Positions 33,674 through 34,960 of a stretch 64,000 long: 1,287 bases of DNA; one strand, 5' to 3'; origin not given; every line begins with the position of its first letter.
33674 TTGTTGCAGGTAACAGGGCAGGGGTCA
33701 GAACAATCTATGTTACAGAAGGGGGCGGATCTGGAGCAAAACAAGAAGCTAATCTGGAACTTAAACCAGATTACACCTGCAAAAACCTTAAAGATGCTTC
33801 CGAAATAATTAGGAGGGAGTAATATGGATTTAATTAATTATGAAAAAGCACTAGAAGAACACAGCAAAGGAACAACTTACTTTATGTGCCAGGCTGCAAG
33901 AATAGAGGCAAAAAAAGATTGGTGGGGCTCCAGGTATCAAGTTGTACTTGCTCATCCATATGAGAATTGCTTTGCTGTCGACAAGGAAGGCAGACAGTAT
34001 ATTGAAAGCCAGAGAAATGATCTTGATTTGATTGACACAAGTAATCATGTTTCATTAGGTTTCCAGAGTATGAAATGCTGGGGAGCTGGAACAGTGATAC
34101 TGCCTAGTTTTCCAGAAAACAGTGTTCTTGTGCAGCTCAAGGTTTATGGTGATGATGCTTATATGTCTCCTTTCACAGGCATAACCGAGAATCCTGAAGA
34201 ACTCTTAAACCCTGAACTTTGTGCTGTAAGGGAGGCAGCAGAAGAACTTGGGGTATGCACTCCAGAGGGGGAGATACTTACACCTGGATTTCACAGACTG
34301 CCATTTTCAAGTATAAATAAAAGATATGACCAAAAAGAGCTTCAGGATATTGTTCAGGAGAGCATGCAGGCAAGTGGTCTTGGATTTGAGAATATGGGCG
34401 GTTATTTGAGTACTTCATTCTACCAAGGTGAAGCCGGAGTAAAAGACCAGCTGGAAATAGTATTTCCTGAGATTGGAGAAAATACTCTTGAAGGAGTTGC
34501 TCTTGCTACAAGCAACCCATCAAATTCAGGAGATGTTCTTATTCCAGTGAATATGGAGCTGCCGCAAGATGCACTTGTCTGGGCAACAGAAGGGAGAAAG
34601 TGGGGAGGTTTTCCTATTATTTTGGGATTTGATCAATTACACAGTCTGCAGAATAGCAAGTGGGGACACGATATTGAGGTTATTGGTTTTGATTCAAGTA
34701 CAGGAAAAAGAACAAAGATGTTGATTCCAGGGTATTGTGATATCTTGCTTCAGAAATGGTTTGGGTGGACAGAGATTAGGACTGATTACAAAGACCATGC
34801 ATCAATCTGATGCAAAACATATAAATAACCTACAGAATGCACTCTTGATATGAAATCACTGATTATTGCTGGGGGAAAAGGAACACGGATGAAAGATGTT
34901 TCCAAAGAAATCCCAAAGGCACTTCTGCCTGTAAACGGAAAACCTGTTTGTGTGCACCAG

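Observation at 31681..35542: Complete GDP-D-glycero-alpha-D-manno-heptose pathway with an embedded Nudix protein inside an archaeal AglB glycosylation locus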

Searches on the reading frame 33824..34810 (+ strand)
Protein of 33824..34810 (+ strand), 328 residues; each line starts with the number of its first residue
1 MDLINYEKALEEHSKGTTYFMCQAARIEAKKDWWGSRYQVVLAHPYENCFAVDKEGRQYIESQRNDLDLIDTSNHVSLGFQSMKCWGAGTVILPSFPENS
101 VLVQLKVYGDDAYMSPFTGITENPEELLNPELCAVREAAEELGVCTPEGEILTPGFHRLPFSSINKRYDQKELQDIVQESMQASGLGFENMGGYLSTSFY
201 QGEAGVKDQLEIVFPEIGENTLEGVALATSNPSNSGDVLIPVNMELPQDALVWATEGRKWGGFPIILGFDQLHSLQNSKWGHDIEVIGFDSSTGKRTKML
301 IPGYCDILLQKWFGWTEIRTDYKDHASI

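Call 3: search_protein_families(library=pfam, proteins=[window:33824-34810:+], max_evalue=0.01)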
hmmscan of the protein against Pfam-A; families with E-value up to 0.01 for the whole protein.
window:33824-34810:+ (328 aa): 1 family
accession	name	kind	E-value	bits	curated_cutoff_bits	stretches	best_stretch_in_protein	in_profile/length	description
PF00293.34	NUDIX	-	0.0015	19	21.1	1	129-172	43-86/134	NUDIX domain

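Call 4: search_protein_families(library=ncbifam, proteins=[window:33824-34810:+], max_evalue=0.01)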
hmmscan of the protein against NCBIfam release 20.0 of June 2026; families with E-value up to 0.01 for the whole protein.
window:33824-34810:+ (328 aa): 0 families

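Call 9: find_homologous_proteins(query=window:33824-34810:+, max_evalue=0.001)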
Query window:33824-34810:+ (328 aa): 1 proteins with E <= 0.001 among 827 candidates.
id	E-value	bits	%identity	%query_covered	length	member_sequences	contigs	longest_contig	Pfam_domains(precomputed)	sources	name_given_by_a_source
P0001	1.0e-225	766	100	100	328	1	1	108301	-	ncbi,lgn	-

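Call 12: find_encoding_contigs(protein=P0001, flank=10000, max_places=4)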
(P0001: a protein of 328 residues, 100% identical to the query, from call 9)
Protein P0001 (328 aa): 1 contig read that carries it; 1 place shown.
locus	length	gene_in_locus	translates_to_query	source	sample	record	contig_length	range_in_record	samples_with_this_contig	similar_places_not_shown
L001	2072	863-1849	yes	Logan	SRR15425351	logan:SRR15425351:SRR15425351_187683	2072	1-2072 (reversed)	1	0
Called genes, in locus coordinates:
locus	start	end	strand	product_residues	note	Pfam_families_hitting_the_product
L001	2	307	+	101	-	?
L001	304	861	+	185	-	PF00702:Hydrolase, PF13419:HAD_2, PF13242:Hydrolase_like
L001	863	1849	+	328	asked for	-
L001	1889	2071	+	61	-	?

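Call 18: predict_structure(protein=window:33824-34810:+)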
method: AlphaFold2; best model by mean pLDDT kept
length: 328 residues; sequences in the alignment: 1
mean_pLDDT: 32.2   pTM: 0.23
mean pLDDT of the five models: 32.2, 30.5, 27.6, 25.2, 24.7
residues with pLDDT >= 90: 0; 70-90: 0; 50-70: 0; < 50: 328
segments of 3 or more residues with pLDDT < 50: 1-328
pLDDT, mean of each block of 10 residues (from residue 1): 30 38 35 30 37 40 31 23 22 27 27 28 33 33 35 31 33 43 36 28 30 30 29 30 30 29 33 38 40 38 36 30 29
secondary structure, 60 per line:
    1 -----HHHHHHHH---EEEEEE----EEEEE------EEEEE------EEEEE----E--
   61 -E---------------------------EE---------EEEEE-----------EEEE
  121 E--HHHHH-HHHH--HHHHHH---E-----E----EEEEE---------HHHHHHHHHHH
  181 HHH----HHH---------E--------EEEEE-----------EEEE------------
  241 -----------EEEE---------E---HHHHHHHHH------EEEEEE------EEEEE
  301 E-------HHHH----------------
elements in order: H6-13 E17-22 E27-31 E38-42 E49-53 E101-105 E117-121 H124-128 H130-133 H136-141 E156-160 H170-183 E209-213 E225-228 E252-255 H269-277 E284-289 E296-301 H309-312

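Call 21: search_protein_representatives(protein=window:33824-34810:+)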
Query: 328 residues. Proteins with E-value up to 0.001 (for the whole library): 5; up to 1e-10: 1; up to 1e-30: 1. The best 5 are listed.
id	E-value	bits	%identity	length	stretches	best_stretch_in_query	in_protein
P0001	3.2e-226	766.1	100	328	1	1-328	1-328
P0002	6.2e-10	55.0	32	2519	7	162-234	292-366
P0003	8.4e-07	44.8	30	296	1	38-325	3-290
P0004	9.6e-07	44.6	24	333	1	27-312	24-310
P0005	1.1e-04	37.8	28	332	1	47-310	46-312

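Call 25: find_homologous_proteins(query=A1, max_evalue=0.001)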
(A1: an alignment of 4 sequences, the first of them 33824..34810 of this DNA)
Query A1 (4 sequences) (328 aa, profile of the alignment): 2 proteins with E <= 0.001 among 5397 candidates.
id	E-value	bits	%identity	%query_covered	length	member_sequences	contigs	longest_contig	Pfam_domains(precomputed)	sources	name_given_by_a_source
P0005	6.2e-147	507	26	84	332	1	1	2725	-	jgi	jgi:hypothetical protein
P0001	4.2e-129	449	100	100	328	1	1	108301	-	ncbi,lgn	-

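Call 26: search_solved_structures(query=A1, max_evalue=10, show_alignments=3)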
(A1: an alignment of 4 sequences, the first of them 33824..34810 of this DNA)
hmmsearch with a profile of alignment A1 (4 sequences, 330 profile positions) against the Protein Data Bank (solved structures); distinct sequences matched with E-value up to 10: 2.
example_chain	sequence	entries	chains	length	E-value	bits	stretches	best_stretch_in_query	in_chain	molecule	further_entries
9eq2_A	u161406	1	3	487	0.75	12.3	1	259-310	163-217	RuvB-like protein 1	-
1sjy_A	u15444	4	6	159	2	10.9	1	90-144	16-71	MutT/nudix family protein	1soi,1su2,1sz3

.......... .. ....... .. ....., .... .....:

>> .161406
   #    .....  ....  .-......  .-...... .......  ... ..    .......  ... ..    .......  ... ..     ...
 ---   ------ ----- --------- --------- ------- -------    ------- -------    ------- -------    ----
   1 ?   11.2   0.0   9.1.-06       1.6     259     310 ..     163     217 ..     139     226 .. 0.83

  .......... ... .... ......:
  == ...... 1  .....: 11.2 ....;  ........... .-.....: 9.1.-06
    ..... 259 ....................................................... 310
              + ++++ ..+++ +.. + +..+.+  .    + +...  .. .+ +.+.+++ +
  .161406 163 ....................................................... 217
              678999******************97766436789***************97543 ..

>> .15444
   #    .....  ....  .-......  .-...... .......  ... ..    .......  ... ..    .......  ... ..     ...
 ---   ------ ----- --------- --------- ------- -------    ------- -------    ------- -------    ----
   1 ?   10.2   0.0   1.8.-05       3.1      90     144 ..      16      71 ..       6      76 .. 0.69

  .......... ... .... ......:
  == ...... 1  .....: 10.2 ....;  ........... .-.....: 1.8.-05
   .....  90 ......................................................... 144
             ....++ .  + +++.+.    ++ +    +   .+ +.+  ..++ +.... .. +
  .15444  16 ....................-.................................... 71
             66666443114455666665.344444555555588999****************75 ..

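Call 27: search_protein_families(library=pfam, alignment_id=A1, max_evalue=1)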
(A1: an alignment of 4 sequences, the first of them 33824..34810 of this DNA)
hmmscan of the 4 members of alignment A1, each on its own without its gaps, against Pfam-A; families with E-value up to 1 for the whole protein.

A. member 1, window:33824-34810:+ (328 aa): 1 family
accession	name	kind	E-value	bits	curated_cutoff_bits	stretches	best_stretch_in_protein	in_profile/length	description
PF00293.34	NUDIX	-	0.0015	19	21.1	1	129-172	43-86/134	NUDIX domain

B. families by the number of members that match (of 4 scanned): 1 family
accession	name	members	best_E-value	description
PF00293.34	NUDIX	1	0.0015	NUDIX domain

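Call 29: find_related_loci(query=A1, collection=genome_contigs, flank=10000)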
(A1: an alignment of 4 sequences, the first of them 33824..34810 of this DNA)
Query A1 (328 aa) in genome_contigs; peptide patterns used: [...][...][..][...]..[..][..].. (x = any residue, [..] = any of these).
178 stretches matched a pattern, but none encodes a relative of the query by tblastn (E <= 1e-3).

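Call 30: find_encoding_contigs(protein=P0005, flank=5000)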
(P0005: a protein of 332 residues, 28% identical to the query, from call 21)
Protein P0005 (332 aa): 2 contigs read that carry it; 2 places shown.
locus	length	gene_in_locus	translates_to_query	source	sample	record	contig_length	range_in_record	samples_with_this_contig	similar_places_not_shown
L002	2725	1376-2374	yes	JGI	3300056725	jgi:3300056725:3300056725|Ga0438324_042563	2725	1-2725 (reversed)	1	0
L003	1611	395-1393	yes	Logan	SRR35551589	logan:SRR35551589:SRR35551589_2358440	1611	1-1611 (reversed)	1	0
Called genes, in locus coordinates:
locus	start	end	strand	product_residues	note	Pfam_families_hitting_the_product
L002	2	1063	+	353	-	?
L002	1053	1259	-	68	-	-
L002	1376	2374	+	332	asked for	-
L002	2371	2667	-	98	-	PF16861:Carbam_trans_C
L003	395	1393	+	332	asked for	-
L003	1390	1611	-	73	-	?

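Call 37: predict_structure(alignment_id=A1)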
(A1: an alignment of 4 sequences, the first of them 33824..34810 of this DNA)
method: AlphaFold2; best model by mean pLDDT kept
length: 328 residues; sequences in the alignment: 4
mean_pLDDT: 35.0   pTM: 0.28
mean pLDDT of the five models: 35.0, 33.0, 32.5, 31.8, 31.5
residues with pLDDT >= 90: 0; 70-90: 0; 50-70: 26; < 50: 302
segments of 3 or more residues with pLDDT < 50: 1-264, 267-269, 291-294, 302-328
pLDDT, mean of each block of 10 residues (from residue 1): 45 41 35 30 38 41 35 22 23 28 33 31 33 37 28 30 36 41 31 23 25 25 26 27 34 39 46 51 56 55 43 35 28
secondary structure, 60 per line:
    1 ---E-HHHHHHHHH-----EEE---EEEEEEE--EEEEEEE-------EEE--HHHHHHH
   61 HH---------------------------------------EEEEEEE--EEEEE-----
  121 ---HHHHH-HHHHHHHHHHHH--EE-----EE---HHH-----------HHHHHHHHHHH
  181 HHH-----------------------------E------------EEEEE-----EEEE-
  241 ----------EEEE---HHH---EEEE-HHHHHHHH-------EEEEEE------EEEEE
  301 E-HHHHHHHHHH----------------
elements in order: H6-14 E20-22 E26-32 E35-41 E49-51 H54-62 E102-108 E111-115 H124-128 H130-141 H170-183 E226-230 E236-239 E251-254 E264-267 H269-276 E284-289 E296-301 H303-312

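Call 39: find_related_loci(query=A1, collection=metagenome_contigs, flank=8000)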
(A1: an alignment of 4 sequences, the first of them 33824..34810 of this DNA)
Query A1 (328 aa) in metagenome_contigs; peptide patterns used: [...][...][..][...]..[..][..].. (x = any residue, [..] = any of these).
241 stretches matched a pattern, but none encodes a relative of the query by tblastn (E <= 1e-3).

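Call 40: find_related_loci(query=A1, collection=viral_contigs, flank=8000)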
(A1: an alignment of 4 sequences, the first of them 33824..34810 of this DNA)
Query A1 (328 aa) in viral_contigs; peptide patterns used: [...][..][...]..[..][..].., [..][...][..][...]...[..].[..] (x = any residue, [..] = any of these).
62 stretches matched a pattern, but none encodes a relative of the query by tblastn (E <= 1e-3).

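Call 42: find_related_loci(query=A2, collection=metagenome_contigs, flank=8000)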
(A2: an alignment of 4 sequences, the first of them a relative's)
Query A2 (333 aa) in metagenome_contigs; peptide patterns used: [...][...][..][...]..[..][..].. (x = any residue, [..] = any of these).
241 stretches matched a pattern, but none encodes a relative of the query by tblastn (E <= 1e-3).

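Call 43: find_encoding_contigs(protein=P0003, flank=8000)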
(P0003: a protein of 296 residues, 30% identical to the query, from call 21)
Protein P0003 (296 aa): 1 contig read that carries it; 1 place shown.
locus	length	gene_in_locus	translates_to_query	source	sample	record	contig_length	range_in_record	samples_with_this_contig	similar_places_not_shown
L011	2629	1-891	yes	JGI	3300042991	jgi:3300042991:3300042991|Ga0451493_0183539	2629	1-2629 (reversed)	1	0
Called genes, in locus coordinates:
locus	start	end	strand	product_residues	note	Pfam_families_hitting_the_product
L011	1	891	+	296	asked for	?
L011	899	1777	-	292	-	PF00459:Inositol_P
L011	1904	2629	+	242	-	?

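Call 44: find_encoding_contigs(protein=P0004, flank=8000)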
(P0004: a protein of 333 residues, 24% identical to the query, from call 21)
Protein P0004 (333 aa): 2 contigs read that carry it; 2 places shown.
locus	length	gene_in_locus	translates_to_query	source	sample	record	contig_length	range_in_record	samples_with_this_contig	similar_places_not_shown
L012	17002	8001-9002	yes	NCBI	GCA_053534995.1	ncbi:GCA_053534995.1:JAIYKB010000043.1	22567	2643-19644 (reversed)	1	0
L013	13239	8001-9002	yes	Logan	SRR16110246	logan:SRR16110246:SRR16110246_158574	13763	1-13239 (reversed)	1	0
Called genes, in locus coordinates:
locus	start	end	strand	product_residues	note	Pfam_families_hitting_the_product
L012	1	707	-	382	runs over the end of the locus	PF00155:Aminotran_1_2, PF01041:DegT_DnrJ_EryC1, PF01212:Beta_elim_lyase, PF01053:Cys_Met_Meta_PP (weak)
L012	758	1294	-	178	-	PF00908:dTDP_sugar_isom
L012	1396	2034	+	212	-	-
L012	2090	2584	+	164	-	PF01467:CTP_transf_like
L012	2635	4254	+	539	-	PF02310:B12-binding, PF04055:Radical_SAM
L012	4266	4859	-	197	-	PF08433:KTI12, PF13671:AAA_33, PF13238:AAA_18 (weak)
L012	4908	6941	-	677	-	PF00483:NTP_transferase, PF12804:NTP_transf_3, PF00571:CBS (weak), PF00288:GHMP_kinases_N, PF08544:GHMP_kinases_C (weak)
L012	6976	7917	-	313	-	PF01073:3Beta_HSD, PF01370:Epimerase, PF02719:Polysacc_synt_2 (faint), PF04321:RmlD_sub_bind, PF05368:NmrA (weak), PF16363:GDP_Man_Dehyd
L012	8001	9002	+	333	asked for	-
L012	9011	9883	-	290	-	PF01370:Epimerase, PF04321:RmlD_sub_bind, PF16363:GDP_Man_Dehyd (weak)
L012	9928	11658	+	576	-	PF13524:Glyco_trans_1_2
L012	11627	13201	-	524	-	PF01943:Polysacc_synt, PF13440:Polysacc_synt_3, PF01554:MatE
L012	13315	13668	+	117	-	-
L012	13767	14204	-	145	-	-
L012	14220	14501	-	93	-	-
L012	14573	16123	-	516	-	PF02355:SecD_SecF_C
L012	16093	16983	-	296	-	PF02355:SecD_SecF_C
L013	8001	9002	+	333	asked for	-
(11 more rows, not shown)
